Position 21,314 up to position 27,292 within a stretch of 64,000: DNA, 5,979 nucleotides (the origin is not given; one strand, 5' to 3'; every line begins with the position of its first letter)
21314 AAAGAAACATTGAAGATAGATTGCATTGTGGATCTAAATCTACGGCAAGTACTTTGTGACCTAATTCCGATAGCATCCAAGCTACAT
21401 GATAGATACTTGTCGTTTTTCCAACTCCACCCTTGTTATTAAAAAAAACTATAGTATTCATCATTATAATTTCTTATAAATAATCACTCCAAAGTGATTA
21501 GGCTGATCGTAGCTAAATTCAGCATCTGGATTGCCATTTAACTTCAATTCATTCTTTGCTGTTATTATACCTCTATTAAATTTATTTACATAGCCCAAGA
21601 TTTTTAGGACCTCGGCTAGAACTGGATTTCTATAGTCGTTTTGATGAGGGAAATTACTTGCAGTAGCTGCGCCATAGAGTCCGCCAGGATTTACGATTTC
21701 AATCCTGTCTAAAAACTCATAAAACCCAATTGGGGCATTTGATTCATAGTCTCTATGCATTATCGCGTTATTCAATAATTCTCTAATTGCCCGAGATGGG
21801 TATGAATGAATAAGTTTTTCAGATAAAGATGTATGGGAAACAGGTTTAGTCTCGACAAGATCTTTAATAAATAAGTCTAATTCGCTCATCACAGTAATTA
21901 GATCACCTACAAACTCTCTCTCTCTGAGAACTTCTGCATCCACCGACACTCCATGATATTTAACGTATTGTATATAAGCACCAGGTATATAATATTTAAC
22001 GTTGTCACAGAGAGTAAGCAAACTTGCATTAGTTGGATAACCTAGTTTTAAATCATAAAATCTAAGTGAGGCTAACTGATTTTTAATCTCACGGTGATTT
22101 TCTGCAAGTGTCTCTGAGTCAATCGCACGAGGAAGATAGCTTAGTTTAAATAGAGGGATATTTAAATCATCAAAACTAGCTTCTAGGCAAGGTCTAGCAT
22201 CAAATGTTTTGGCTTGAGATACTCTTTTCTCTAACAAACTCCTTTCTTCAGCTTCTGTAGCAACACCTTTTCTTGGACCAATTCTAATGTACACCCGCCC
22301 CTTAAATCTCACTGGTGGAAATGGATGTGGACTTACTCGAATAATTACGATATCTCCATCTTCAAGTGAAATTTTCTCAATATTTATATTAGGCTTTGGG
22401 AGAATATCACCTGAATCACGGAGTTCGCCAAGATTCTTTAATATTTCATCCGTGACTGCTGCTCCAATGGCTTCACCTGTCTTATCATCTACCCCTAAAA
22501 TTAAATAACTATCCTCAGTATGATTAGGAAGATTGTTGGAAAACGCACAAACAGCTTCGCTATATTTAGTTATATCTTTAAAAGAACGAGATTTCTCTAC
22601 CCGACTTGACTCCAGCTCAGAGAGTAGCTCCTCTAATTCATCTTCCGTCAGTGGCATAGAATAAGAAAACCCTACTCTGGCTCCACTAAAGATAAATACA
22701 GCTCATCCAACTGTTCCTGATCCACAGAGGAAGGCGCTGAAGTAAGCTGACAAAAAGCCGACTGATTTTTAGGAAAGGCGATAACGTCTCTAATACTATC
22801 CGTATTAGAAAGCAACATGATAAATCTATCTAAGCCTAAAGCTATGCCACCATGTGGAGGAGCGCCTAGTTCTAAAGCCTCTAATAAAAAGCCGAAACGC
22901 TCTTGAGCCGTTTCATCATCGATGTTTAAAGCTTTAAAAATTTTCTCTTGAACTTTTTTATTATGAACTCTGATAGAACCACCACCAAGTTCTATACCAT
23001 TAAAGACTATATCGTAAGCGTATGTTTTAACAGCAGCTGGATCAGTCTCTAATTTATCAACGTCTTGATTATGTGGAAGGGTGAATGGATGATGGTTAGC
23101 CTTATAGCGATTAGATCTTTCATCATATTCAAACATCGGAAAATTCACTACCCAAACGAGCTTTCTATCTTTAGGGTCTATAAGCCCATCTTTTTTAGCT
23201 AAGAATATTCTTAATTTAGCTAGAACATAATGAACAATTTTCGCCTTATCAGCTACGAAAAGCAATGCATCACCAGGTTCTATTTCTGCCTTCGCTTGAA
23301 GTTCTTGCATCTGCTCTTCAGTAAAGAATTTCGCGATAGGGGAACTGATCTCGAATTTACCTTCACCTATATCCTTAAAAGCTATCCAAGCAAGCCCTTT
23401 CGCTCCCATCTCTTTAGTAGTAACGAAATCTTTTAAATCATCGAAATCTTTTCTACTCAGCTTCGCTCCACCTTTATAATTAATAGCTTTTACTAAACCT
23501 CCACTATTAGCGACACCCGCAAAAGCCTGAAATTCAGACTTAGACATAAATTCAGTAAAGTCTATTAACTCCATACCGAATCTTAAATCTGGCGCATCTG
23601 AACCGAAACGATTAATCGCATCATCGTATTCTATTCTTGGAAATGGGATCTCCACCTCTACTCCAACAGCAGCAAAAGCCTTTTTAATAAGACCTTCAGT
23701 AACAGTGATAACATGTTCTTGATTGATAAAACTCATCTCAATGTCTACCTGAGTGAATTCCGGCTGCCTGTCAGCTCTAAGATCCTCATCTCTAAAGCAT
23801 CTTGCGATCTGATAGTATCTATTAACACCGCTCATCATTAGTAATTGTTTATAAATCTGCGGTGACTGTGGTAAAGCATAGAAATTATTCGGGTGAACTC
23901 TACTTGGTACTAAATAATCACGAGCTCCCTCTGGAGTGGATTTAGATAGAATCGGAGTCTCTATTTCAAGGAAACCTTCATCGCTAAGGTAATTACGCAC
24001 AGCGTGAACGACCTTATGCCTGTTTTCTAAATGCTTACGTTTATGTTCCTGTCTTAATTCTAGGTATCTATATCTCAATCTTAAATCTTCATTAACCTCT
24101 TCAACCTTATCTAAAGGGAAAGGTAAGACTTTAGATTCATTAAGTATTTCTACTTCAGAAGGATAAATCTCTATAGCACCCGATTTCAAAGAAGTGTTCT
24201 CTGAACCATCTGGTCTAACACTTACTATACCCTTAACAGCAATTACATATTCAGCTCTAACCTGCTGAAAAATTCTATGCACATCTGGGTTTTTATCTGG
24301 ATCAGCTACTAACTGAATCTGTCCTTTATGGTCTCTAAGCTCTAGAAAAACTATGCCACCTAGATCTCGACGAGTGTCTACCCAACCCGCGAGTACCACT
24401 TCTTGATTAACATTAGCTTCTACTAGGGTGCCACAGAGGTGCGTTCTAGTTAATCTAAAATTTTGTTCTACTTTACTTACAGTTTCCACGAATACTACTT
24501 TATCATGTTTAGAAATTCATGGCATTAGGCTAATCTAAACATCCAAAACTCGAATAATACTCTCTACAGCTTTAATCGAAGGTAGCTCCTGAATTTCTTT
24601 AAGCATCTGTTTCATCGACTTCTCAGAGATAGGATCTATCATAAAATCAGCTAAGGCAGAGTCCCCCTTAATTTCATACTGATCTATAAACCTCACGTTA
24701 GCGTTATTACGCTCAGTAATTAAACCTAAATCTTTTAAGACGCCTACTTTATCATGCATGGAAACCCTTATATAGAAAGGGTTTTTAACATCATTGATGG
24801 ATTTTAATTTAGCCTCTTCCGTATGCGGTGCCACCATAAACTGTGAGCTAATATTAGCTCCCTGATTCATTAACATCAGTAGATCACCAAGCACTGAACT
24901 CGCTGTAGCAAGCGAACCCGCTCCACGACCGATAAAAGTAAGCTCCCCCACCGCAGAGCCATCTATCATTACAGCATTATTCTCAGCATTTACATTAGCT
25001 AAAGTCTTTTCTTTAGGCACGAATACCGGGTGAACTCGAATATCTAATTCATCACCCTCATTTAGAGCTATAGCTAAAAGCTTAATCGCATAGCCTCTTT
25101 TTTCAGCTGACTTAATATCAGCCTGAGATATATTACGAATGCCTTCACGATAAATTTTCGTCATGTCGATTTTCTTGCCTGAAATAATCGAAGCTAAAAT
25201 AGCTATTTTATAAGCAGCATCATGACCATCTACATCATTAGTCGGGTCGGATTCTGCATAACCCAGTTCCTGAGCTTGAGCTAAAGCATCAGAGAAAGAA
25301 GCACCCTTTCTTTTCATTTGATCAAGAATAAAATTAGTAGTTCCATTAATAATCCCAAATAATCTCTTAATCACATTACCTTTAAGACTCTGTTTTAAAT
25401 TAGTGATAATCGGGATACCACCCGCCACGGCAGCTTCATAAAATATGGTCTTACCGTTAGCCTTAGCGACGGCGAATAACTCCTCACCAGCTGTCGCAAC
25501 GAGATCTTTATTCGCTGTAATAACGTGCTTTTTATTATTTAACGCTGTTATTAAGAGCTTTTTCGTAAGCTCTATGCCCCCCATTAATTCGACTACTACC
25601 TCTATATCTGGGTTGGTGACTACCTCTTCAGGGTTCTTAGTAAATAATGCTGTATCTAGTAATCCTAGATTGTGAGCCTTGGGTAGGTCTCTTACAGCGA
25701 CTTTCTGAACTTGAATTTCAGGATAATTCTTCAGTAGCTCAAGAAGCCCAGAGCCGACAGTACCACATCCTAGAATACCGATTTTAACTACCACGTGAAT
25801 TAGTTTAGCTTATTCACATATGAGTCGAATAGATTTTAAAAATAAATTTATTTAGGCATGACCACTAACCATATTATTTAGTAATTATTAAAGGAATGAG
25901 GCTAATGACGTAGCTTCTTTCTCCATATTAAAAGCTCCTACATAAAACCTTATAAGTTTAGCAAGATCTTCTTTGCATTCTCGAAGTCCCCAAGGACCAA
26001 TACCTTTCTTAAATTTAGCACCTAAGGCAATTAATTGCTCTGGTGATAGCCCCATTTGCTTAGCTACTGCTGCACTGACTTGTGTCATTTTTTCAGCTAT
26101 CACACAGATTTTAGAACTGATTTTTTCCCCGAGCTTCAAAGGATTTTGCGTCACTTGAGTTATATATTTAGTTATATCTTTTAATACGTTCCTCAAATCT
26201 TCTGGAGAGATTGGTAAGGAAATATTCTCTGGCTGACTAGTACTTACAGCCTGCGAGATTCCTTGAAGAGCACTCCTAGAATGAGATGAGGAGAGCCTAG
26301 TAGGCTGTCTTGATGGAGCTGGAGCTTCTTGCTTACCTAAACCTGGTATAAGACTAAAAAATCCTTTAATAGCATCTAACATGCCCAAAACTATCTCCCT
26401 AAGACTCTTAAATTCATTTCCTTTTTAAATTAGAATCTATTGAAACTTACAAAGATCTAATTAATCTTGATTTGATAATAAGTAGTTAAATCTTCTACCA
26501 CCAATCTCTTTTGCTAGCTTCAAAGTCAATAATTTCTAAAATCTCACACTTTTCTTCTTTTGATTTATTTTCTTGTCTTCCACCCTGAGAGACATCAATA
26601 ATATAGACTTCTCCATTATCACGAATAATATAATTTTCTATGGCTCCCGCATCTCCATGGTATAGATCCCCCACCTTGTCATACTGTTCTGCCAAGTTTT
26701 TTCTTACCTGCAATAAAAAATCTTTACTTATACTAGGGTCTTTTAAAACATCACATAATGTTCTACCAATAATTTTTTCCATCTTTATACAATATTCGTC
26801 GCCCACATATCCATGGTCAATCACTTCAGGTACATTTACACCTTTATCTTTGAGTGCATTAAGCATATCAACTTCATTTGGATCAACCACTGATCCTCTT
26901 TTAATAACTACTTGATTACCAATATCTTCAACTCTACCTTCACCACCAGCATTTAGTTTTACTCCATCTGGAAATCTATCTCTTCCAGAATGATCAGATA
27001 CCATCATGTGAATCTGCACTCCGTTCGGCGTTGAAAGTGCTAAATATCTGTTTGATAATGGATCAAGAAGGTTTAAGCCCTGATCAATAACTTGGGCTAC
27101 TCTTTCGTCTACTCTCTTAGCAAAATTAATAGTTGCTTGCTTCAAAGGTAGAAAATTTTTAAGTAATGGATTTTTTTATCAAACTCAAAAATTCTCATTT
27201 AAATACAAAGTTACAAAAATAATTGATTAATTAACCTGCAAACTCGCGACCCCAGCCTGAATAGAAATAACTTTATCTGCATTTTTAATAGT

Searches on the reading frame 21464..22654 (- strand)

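Call 80: search_protein_families(library=ncbifam, proteins=[window:21464-22654:-], max_evalue=1e-8)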
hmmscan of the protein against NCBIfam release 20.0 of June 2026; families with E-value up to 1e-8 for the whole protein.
window:21464-22654:- (396 aa): 0 families

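Call 83: search_protein_families(library=pfam, proteins=[window:21464-22654:-], max_evalue=0.001)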
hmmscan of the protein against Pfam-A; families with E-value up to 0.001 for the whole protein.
window:21464-22654:- (396 aa): 2 families
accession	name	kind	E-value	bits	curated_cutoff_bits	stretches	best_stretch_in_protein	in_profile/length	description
PF04326.19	SLFN_AlbA_2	-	3.6e-14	53.8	25.3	1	15-129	1-114/118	Schlafen, AlbA_2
PF13749.12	HATPase_c_4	-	6.5e-14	52.1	26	1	309-392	4-89/89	Putative ATP-dependent DNA helicase recG C-terminal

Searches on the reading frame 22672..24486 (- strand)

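Call 80: search_protein_families(library=ncbifam, proteins=[window:22672-24486:-], max_evalue=1e-8)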
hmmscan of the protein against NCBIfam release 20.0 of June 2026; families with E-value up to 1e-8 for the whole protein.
window:22672-24486:- (604 aa): 15 families
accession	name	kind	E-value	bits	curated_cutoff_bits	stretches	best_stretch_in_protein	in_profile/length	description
NF001750.0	PRK00476.1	equivalog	1.5e-251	835.8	443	1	12-601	3-587/590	aspartate--tRNA ligase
TIGR00459.1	aspS_bact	equivalog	5e-233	774.7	373.85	1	13-599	2-582/586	aspartate--tRNA ligase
NF009460.0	PRK12820.1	equivalog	1.3e-189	631.8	1379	1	15-598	23-615/723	bifunctional aspartyl-tRNA synthetase/aspartyl/glutamyl-tRNA amidotransferase subunit C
NF003483.0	PRK05159.1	equivalog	1.5e-71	241.5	353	2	14-288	4-286/438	aspartate--tRNA(Asn) ligase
TIGR00458.1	aspS_nondisc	equivalog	1.7e-65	221.6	368.4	2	24-292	9-285/428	aspartate--tRNA(Asn) ligase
NF001756.1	PRK00484.1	subfamily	1.9e-50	172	468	2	24-284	48-300/488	lysine--tRNA ligase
TIGR00499.1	lysS_bact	equivalog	3.9e-48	164.3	427.6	2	22-293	48-300/496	lysine--tRNA ligase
NF002821.0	PRK02983.1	equivalog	4.3e-44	150.8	742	2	13-277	645-902/1102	bifunctional lysylphosphatidylglycerol synthetase/lysine--tRNA ligase LysX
NF003037.0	PRK03932.1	equivalog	1.1e-42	146.6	414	2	21-274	10-262/451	asparagine--tRNA ligase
TIGR00457.1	asnS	equivalog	1.6e-40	139.3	342.6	2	23-274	12-264/455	asparagine--tRNA ligase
NF009101.0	PRK12445.1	subfamily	3.1e-35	121.7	1026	1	25-275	63-306/505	lysine--tRNA ligase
TIGR00462.1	genX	equivalog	5.4e-25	88.5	286.9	2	153-295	1-143/304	EF-P lysine aminoacylase EpmA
NF006828.0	PRK09350.1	equivalog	6.8e-25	88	264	2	491-575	236-324/325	elongation factor P--(R)-beta-lysine ligase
NF005052.0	PRK06462.1-1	equivalog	4.7e-15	55.5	368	1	130-274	28-173/353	asparagine synthetase A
NF005054.0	PRK06462.1-4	equivalog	2.4e-11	43.3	309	0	139-297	11-192/318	asparagine synthetase A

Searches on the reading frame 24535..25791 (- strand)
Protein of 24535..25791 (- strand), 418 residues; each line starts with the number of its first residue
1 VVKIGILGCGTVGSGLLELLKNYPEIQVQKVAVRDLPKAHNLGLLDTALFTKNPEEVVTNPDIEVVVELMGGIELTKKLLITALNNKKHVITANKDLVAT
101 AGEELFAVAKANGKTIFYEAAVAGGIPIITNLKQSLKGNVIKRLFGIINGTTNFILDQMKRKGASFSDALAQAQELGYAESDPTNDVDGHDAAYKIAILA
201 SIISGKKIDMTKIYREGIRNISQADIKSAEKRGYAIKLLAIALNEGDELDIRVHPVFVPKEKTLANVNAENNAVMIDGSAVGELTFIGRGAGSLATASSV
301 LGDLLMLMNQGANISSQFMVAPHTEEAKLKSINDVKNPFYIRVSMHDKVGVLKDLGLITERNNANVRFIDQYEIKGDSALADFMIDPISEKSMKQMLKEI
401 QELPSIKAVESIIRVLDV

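Call 80: search_protein_families(library=ncbifam, proteins=[window:24535-25791:-], max_evalue=1e-8)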
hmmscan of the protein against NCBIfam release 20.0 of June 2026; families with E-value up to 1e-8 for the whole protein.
window:24535-25791:- (418 aa): 7 families
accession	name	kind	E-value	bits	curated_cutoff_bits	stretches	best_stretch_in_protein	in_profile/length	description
NF004976.0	PRK06349.1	subfamily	2.2e-138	462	205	1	2-416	5-427/430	homoserine dehydrogenase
NF004912.0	PRK06270.1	equivalog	7.8e-75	252.4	373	1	53-310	81-339/343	homoserine dehydrogenase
NF006235.0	PRK08374.1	equivalog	2.5e-51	174.8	451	1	49-306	78-327/336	homoserine dehydrogenase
NF005290.0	PRK06813.1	equivalog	7e-37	127.2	286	1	74-310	102-339/346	homoserine dehydrogenase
NF005002.0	PRK06392.1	equivalog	1.2e-29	103.4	296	1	76-307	101-324/329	homoserine dehydrogenase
NF006959.0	PRK09436.1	equivalog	4.1e-28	97.9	726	1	81-309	565-814/819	bifunctional aspartate kinase/homoserine dehydrogenase I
NF007003.0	PRK09466.1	subfamily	1.3e-16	60.2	582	1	64-213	543-693/810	bifunctional aspartate kinase/homoserine dehydrogenase II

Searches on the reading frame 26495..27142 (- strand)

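Call 80: search_protein_families(library=ncbifam, proteins=[window:26495-27142:-], max_evalue=1e-8)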
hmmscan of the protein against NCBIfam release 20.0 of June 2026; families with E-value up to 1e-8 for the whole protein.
window:26495-27142:- (215 aa): 0 families

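Call 83: search_protein_families(library=pfam, proteins=[window:26495-27142:-], max_evalue=0.001)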
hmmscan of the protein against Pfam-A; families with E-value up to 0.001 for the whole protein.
window:26495-27142:- (215 aa): 1 family
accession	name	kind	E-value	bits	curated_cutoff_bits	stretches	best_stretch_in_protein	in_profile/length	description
PF01163.29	RIO1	-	6e-07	29.7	22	1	88-194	56-158/187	RIO domain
